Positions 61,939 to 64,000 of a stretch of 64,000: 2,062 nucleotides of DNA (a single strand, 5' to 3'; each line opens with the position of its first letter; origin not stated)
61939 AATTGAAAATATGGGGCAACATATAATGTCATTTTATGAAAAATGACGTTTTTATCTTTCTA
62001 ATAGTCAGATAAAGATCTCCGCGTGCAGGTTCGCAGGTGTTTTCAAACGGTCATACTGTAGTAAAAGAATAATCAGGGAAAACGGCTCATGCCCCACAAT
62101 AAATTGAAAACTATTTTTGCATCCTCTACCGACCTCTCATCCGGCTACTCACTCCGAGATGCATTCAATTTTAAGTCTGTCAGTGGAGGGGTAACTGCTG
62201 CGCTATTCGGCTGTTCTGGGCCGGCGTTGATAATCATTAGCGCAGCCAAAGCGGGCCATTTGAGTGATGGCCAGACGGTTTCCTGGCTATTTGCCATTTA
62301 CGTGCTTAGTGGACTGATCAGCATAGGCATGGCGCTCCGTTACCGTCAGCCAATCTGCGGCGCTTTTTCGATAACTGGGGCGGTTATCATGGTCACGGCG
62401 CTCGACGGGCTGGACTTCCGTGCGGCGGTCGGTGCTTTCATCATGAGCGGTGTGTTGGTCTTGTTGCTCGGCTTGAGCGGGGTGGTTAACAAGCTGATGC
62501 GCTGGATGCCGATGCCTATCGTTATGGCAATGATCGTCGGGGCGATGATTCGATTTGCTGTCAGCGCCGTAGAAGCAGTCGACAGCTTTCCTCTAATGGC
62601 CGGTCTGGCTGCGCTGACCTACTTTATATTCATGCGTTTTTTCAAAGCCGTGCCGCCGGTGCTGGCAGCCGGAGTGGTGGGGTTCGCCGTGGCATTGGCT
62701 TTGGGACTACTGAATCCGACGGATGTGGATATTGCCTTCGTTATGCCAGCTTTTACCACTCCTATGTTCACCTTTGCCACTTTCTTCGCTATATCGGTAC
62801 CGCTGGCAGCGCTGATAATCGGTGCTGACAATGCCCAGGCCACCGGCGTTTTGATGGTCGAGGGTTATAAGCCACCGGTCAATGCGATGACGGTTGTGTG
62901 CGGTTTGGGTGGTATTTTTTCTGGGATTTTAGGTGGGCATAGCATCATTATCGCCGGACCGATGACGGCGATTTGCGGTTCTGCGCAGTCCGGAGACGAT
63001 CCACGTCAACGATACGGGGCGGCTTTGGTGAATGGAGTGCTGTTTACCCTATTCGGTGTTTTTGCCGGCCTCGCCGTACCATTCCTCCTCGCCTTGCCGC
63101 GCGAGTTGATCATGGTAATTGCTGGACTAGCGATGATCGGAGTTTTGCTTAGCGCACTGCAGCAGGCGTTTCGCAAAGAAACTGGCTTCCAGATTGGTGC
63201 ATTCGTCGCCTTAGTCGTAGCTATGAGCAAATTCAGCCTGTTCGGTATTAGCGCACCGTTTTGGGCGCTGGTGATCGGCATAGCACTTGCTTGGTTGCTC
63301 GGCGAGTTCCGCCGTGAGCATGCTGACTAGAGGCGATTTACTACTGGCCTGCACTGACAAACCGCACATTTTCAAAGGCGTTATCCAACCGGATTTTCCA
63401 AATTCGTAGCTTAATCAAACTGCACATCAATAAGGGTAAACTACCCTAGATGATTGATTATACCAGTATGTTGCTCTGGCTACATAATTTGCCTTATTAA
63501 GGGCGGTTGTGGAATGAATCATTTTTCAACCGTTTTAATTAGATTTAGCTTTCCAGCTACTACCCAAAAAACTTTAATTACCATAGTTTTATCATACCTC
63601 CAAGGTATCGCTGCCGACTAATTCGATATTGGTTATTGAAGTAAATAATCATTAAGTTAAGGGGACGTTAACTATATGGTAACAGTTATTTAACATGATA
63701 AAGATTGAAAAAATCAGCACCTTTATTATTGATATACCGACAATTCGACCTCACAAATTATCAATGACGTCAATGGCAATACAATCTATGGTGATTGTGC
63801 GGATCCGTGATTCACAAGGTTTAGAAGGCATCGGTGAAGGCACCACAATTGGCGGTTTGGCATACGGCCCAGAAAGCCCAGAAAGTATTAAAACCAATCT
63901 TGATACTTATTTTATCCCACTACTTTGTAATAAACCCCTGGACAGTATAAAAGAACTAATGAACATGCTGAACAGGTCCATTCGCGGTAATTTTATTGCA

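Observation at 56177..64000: Inverted, reciprocally decayed duplication of the LysR-catB divergent control region brackets the pca/benE block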

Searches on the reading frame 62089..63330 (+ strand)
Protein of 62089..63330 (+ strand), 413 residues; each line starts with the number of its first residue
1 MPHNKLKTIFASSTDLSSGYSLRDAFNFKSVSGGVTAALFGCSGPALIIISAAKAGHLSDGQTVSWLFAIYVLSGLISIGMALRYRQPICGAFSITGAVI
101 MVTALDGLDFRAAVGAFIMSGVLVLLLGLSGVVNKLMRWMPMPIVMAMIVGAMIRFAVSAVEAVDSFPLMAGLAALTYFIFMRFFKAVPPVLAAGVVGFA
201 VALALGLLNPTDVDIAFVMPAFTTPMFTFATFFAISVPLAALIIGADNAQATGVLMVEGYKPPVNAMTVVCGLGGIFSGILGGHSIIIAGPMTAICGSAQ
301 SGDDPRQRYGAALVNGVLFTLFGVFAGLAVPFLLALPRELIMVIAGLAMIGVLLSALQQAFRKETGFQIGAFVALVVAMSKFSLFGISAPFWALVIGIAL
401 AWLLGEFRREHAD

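Call 8: search_protein_families(library=ncbifam, proteins=[window:62089-63330:+])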
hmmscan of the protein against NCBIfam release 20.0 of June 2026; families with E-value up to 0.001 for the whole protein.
window:62089-63330:+ (413 aa): 1 family
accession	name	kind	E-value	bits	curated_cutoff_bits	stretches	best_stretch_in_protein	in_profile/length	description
TIGR00843.1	benE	subfamily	2.9e-66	224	203.4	1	29-399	22-390/395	benzoate/H(+) symporter BenE family transporter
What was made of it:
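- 62089..63330 (+): benE-family benzoate transporter, the last gene of the inverted block. TIGR00843 scores 224 bits, above its cut-off of 203.4 (call 8).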

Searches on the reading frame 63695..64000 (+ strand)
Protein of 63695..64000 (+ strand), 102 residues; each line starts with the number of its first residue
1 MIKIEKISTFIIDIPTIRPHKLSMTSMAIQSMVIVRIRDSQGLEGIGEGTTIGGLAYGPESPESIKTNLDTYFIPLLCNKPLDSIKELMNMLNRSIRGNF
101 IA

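Call 8: search_protein_families(library=ncbifam, proteins=[window:63695-64000:+])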
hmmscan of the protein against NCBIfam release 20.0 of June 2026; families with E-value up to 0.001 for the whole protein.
window:63695-64000:+ (102 aa): 2 families
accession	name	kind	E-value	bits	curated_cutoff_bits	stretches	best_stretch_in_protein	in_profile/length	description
TIGR02534.1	mucon_cyclo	subfamily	1.1e-33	116.8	334.95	1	4-100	1-97/368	muconate/chloromuconate family cycloisomerase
TIGR01928.1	menC_lowGC_arch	equivalog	0.00078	18.6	200.65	1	12-94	3-84/325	o-succinylbenzoate synthase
